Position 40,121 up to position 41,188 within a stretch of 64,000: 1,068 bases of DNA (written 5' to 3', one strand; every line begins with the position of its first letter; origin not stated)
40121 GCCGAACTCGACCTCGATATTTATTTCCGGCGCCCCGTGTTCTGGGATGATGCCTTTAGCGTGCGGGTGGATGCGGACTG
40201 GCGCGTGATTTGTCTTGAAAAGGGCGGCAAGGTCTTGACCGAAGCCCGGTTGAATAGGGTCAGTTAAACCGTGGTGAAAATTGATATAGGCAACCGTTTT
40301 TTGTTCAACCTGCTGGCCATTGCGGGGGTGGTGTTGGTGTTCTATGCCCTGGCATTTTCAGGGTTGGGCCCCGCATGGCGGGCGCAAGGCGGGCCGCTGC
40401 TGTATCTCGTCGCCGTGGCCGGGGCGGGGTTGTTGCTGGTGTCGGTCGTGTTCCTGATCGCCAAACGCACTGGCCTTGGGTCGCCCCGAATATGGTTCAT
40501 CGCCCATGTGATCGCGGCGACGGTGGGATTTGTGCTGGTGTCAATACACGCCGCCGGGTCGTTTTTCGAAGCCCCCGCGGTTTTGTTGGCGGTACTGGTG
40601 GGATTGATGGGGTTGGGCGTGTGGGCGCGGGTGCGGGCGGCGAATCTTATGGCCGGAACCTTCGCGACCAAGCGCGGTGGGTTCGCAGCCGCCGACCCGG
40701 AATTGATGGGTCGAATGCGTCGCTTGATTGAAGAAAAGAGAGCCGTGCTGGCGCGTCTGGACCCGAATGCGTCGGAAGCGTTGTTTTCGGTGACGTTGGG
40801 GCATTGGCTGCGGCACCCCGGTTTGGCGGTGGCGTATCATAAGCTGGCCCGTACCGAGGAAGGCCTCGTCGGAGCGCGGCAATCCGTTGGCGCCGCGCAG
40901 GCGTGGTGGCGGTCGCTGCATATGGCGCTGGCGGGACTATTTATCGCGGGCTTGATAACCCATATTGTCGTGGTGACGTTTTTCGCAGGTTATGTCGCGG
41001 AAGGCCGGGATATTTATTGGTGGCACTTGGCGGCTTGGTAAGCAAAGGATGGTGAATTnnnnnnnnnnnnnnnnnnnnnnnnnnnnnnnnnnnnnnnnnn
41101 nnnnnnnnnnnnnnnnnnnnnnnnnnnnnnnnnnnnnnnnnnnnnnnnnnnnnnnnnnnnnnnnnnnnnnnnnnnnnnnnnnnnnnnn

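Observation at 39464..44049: Candidate undescribed membrane-linked molybdoenzyme: hotdog protein + H-x13-H x2 membrane protein + ferredoxin-fused, Tat-less bis-MGD oxidoreductase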

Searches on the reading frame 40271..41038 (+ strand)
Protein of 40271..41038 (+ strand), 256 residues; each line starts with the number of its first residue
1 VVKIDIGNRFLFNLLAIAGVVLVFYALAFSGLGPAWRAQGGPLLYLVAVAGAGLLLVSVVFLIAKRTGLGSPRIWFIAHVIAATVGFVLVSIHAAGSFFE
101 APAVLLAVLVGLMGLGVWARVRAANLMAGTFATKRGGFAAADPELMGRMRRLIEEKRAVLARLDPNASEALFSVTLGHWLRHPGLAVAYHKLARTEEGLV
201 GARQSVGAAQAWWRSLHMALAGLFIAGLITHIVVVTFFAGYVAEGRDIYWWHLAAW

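Call 3: search_protein_families(library=pfam, proteins=[window:40271-41038:+], max_evalue=0.1)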
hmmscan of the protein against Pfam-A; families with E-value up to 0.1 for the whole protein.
window:40271-41038:+ (256 aa): 1 family
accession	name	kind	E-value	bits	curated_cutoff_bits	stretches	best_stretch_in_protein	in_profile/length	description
PF14358.11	DUF4405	-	0.0027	18.6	26.7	1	205-233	35-63/66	Domain of unknown function (DUF4405)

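Call 4: search_protein_families(library=ncbifam, proteins=[window:40271-41038:+], max_evalue=0.1)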
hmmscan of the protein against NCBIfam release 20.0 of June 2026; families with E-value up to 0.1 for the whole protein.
window:40271-41038:+ (256 aa): 0 families

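Call 5: find_homologous_proteins(query=window:40271-41038:+)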
Query window:40271-41038:+ (256 aa): 322 proteins with E <= 0.001 among 8000 candidates; the best 120 are listed.
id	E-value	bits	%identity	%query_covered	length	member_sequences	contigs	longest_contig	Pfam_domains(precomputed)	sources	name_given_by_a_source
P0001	2.9e-152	524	96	100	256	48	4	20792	-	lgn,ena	-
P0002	2.0e-136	472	86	100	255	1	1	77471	-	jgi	jgi:hypothetical protein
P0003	1.9e-123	429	78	100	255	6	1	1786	-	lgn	-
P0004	4.0e-110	385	71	100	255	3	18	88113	-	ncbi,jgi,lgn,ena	ncbi:MAG: hypothetical protein ACKVKG_09665 [Alphaproteobacteria bacterium]|jgi:hypothetical protein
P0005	2.2e-106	373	71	100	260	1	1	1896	-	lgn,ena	-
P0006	7.3e-102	358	66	100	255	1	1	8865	-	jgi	jgi:hypothetical protein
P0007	1.3e-93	331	62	100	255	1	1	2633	-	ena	-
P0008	5.5e-78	280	57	98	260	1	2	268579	-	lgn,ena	-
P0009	2.1e-77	278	56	100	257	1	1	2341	-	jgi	-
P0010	2.5e-77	278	56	99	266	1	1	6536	-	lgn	-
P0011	4.2e-77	277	56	100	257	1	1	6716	-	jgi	-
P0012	8.5e-77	276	51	100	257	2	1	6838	-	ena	-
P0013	4.1e-76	274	55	99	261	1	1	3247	-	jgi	jgi:hypothetical protein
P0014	5.6e-76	274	55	99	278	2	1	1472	-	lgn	-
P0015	1.5e-75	272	58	92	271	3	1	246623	-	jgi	jgi:hypothetical protein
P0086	2.0e-68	249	51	100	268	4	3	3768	PF14358.12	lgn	-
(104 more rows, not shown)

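Call 9: find_related_loci(query=A1, collection=genome_contigs, flank=8000)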
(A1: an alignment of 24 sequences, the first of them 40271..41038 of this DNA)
Query A1 (256 aa) in genome_contigs; peptide patterns used: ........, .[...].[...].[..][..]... (x = any residue, [..] = any of these).
259 stretches matched a pattern; 225 encode a relative of the query (tblastn E <= 1e-3); the best 80 are kept; 80 distinct loci.
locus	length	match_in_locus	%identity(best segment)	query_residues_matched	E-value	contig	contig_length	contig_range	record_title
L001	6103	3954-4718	79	2-256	3e-118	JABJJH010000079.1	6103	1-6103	MAG: Rhodospirillaceae bacterium isolate SI074_bin63 k141_2128651, whole genome shotgun sequence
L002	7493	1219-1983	71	2-256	1e-108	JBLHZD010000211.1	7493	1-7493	MAG: Alphaproteobacteria bacterium isolate 3300045790_44 Ga0491192_0007092, whole genome shotgun sequence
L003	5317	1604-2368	55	3-256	2e-78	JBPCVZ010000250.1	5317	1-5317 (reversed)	MAG: Hyphomicrobiaceae bacterium isolate MAG_seacave_45 S1Ck127_6875158, whole genome shotgun sequence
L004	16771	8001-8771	54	1-256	1e-76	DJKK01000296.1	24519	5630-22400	MAG TPA_asm: Alphaproteobacteria bacterium UBA6544 UBA6544_contig_17183, whole genome shotgun sequence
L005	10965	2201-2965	53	3-256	3e-76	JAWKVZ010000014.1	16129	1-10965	MAG: Hyphomicrobiaceae bacterium isolate BC1.21 BC1.21.fa-14, whole genome shotgun sequence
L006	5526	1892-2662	54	1-256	3e-75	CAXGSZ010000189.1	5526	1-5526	MAG TPA_asm: uncultured Alphaproteobacteria bacterium isolate ERR594301_metabat2_10 genome assembly, contig: ERZ8578527.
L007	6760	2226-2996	51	1-256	3e-74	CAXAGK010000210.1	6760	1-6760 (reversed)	MAG TPA_asm: uncultured Rickettsiales bacterium isolate ERR3525245_concoct_9 genome assembly, contig: ERZ22156890.12557,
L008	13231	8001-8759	53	5-256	1e-73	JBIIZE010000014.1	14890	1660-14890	MAG: Burkholderiales bacterium isolate ME2005-11-08_3300042400_group2_bin9 Rohwer_bin2381_scaffold_2541_c1, whole genome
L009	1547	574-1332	53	5-256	6e-77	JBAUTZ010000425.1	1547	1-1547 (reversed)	MAG: Burkholderiales bacterium isolate MFD01873_ilm_asm_bin12 k127_57059, whole genome shotgun sequence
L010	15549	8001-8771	50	1-256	2e-72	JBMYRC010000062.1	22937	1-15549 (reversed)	MAG: Alphaproteobacteria bacterium isolate ME_XS_2303_bin_69 ME_XS_2303_bin_69_61, whole genome shotgun sequence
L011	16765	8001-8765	54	3-256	4e-72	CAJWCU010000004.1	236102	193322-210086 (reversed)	MAG TPA_asm: uncultured Rhodospirillaceae bacterium isolate ERR599081_bin.38_MetaBAT_v2.12.1_MAG genome assembly, contig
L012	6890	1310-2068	54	5-256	8e-72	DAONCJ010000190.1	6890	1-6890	MAG TPA_asm: Burkholderiaceae bacterium isolate AMR_MDS_3924 NODE_6638_length_6890_cov_3.429407, whole genome shotgun se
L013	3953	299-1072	52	1-256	6e-72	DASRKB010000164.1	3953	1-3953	MAG TPA_asm: Burkholderiales bacterium isolate SMAG_U10151 k141_192901, whole genome shotgun sequence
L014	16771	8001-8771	47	1-256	9e-72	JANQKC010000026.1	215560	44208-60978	MAG: Alphaproteobacteria bacterium isolate PL25a_bin.144 k99_3108814, whole genome shotgun sequence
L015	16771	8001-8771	52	1-256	2e-71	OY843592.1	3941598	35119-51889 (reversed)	MAG: bacterium isolate 70215dce-3925-452b-89ef-f300e4ed0d2f genome assembly, chromosome: 1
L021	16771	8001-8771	51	1-256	2e-70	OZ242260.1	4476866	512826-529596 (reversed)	MAG: bacterium isolate ae33526c-e769-4de9-a2b0-9dbe0155474d genome assembly, chromosome: 1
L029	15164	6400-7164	52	3-256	2e-69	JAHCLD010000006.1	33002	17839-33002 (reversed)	MAG: Burkholderiales bacterium isolate TGS_PRO44 PRO44_6, whole genome shotgun sequence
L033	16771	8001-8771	51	1-256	6e-69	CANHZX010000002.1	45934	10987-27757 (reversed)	MAG: Betaproteobacteria bacterium isolate RE-4nov15-132 genome assembly, contig: RE-4nov15-C706, whole genome shotgun se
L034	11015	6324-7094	51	1-256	7e-69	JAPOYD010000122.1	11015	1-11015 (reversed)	MAG: Nitrospinota bacterium isolate COS4_bin_23 NODE_4553_length_11015_cov_8.44535, whole genome shotgun sequence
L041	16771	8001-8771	52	1-256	1e-68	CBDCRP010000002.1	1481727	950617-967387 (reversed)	MAG: bacterium isolate c343b5c3-9596-4089-b975-978780b2b10b genome assembly, contig: contig_2, whole genome shotgun sequ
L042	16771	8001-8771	52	1-256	1e-68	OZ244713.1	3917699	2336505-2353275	MAG: bacterium isolate e5014806-8d25-4488-8218-63b8719b0073 genome assembly, chromosome: 1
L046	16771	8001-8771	52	1-256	3e-68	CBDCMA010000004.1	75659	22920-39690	MAG: bacterium isolate 6263ad5f-5925-4d78-8ae4-828cafc75c34 genome assembly, contig: contig_4, whole genome shotgun sequ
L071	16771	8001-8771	50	1-256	1e-66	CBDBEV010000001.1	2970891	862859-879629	MAG: bacterium isolate 138114a6-c459-4528-9bbc-32813c999549 genome assembly, contig: contig_1, whole genome shotgun sequ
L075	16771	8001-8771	52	1-256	4e-66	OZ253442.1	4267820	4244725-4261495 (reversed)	MAG: bacterium isolate e26f613c-7608-46b1-ae07-a2f8df169297 genome assembly, chromosome: 1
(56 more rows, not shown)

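Call 15: search_solved_structures(query=A1, max_evalue=10)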
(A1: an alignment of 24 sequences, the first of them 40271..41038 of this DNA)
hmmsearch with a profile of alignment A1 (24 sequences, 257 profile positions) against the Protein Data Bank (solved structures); distinct sequences matched with E-value up to 10: 4.
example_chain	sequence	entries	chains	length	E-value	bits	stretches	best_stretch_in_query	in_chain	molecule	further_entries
8tul_A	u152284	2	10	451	0.69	12.5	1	113-190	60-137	Magnesium transporter MRS2 homolog, mitochondrial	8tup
8ip3_A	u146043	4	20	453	0.7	12.5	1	113-190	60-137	Magnesium transporter MRS2 homolog, mitochondrial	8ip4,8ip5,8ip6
8ts1_A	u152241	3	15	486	1.6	11.3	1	115-190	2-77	Magnesium transporter MRS2 homolog, mitochondrial, Soluble cytochrome b562 fusion protein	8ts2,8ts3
5k1s_A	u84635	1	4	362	1.9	11.1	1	60-139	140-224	Oxidoreductase, zinc-binding dehydrogenase family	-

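Call 20: predict_structure(alignment_id=A1)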
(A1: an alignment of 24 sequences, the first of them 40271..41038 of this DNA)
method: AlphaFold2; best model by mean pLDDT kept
length: 256 residues; sequences in the alignment: 24
mean_pLDDT: 72.6   pTM: 0.52
mean pLDDT of the five models: 72.6, 71.7, 70.2, 63.9, 60.8
residues with pLDDT >= 90: 11; 70-90: 139; 50-70: 92; < 50: 14
segments of 3 or more residues with pLDDT < 50: 131-137
pLDDT, mean of each block of 10 residues (from residue 1): 63 87 87 78 80 82 75 78 87 67 61 69 58 48 77 89 80 77 89 78 54 66 68 64 66 51
secondary structure, 60 per line:
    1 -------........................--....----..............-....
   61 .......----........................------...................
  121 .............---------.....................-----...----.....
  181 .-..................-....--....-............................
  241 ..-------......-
elements in order: H8-31 H34-37 H42-55 H57-67 H72-95 H102-133 H143-163 H176-181 H183-200 H202-205 H208-211 H213-242 H250-255

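Call 23: fold_search(model_id=the predicted structure, library=pdb)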
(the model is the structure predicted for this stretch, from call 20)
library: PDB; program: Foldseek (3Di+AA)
matches with E <= 10: 78; with E <= 0.001: 0
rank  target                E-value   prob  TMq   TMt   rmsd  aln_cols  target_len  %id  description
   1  9nwk_A                1.1e+00  0.10  0.16  0.12  25.6       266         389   14  cAMP-bound WT SthK in 3:1 DOPC:POPE nanodiscs (released 2025-11-12)
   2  5mkk_B                1.5e+00  0.08  0.17  0.09  23.1       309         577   16  Crystal structure of the heterodimeric ABC transporter TmrAB, a homolog of the antigen translocation complex TAP (released 2017-01-18)
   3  8vt9_A                1.6e+00  0.08  0.15  0.12  23.1       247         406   13  WT SthK in the presence of PIP2 and cAMP (released 2024-09-25)
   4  8vta_A                1.7e+00  0.10  0.18  0.13  23.2       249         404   14  SthK R120A in the presence of PIP2 and cAMP (released 2024-09-25)
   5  8fhi_A                1.8e+00  0.11  0.17  0.10  17.4       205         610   14  Wildtype rabbit TRPV5 in nanodiscs in complex with oleoyl coenzyme A, Open stated (released 2023-11-01)
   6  7rtf_A                2.0e+00  0.07  0.16  0.12  25.9       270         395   14  SthK R120A Closed State (released 2022-11-23)
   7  4q4j_A                2.2e+00  0.09  0.16  0.09  22.2       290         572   13  Structure of crosslinked TM287/288_S498C_S520C mutant (released 2014-07-16)
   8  9cui_C                2.4e+00  0.08  0.17  0.09  18.2       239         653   13  Structure of human full-length ancestral TRPV6 channel in Calmodulin-bound state (released 2024-11-13)
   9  6raf_B                2.5e+00  0.07  0.17  0.09  22.4       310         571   16  Heterodimeric ABC exporter TmrAB in inward-facing narrow conformation under turnover conditions (released 2019-07-31)
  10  6bo8_A                2.6e+00  0.06  0.16  0.09  20.7       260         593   15  Cryo-EM structure of human TRPV6 in nanodiscs (released 2017-12-20)
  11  4o6y_A                2.8e+00  0.10  0.19  0.22  22.4       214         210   14  Crystal Structure of Cytochrome b561 (released 2014-02-05)
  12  9cuk_B                2.8e+00  0.08  0.17  0.09  17.1       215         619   14  Structure of human full-length derived TRPV6 channel in Calmodulin-bound state (released 2024-11-13)
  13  9cuk_C                2.8e+00  0.08  0.17  0.09  17.1       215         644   14  Structure of human full-length derived TRPV6 channel in Calmodulin-bound state (released 2024-11-13)
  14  6rai_B                2.9e+00  0.06  0.16  0.08  26.9       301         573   15  Heterodimeric ABC exporter TmrAB in ATP-bound outward-facing occluded conformation (released 2019-07-31)
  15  8dl0_B                3.2e+00  0.07  0.16  0.16  21.0       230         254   13  CryoEM structure of the nucleotide-free and open channel A.aeolicus WzmWzt transporter (released 2022-09-21)
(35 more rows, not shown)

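Call 25: search_protein_families(library=pfam, alignment_id=A1, max_evalue=1)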
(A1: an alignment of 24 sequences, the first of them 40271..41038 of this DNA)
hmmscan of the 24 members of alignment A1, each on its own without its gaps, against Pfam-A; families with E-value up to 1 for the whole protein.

A. member 1, window:40271-41038:+ (256 aa): 2 families
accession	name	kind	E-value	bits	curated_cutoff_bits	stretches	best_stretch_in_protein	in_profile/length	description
PF14358.11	DUF4405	-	0.0027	18.6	26.7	1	205-233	35-63/66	Domain of unknown function (DUF4405)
PF16013.10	DUF4781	-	0.24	10.7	27.9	1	76-125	88-139/310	Domain of unknown function (DUF4781)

B. families by the number of members that match (of 24 scanned): 17 families
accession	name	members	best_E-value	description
PF14358.11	DUF4405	24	2e-06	Domain of unknown function (DUF4405)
PF01292.26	Ni_hydr_CYTB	3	0.023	Prokaryotic cytochrome b561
PF05767.17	Pox_A14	2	0.049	Poxvirus virion envelope protein A14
PF13301.11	DUF4079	2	0.071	Protein of unknown function (DUF4079)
PF01027.25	Bax1-I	2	0.13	Inhibitor of apoptosis-promoting Bax1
PF18181.6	SLATT_1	2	0.23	SMODS and SLOG-associating 2TM effector domain 1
PF11118.13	DUF2627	2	0.39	Protein of unknown function (DUF2627)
PF11139.14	SfLAP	1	0.00011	Sap, sulfolipid-1-addressing protein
PF06532.16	NrsF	1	0.00087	Negative regulator of sigma F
PF06195.18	DUF996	1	0.088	Protein of unknown function (DUF996)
PF13314.11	DUF4083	1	0.12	Domain of unknown function (DUF4083)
PF08354.15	Fas1-AflB-like_hel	1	0.14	Fatty acid synthase subunit beta/Fas1-like, helical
PF07214.17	DUF1418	1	0.23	Protein of unknown function (DUF1418)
PF16013.10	DUF4781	1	0.24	Domain of unknown function (DUF4781)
PF18619.6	GAIN_A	1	0.45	GPCR-Autoproteolysis-INducing (GAIN) subdomain A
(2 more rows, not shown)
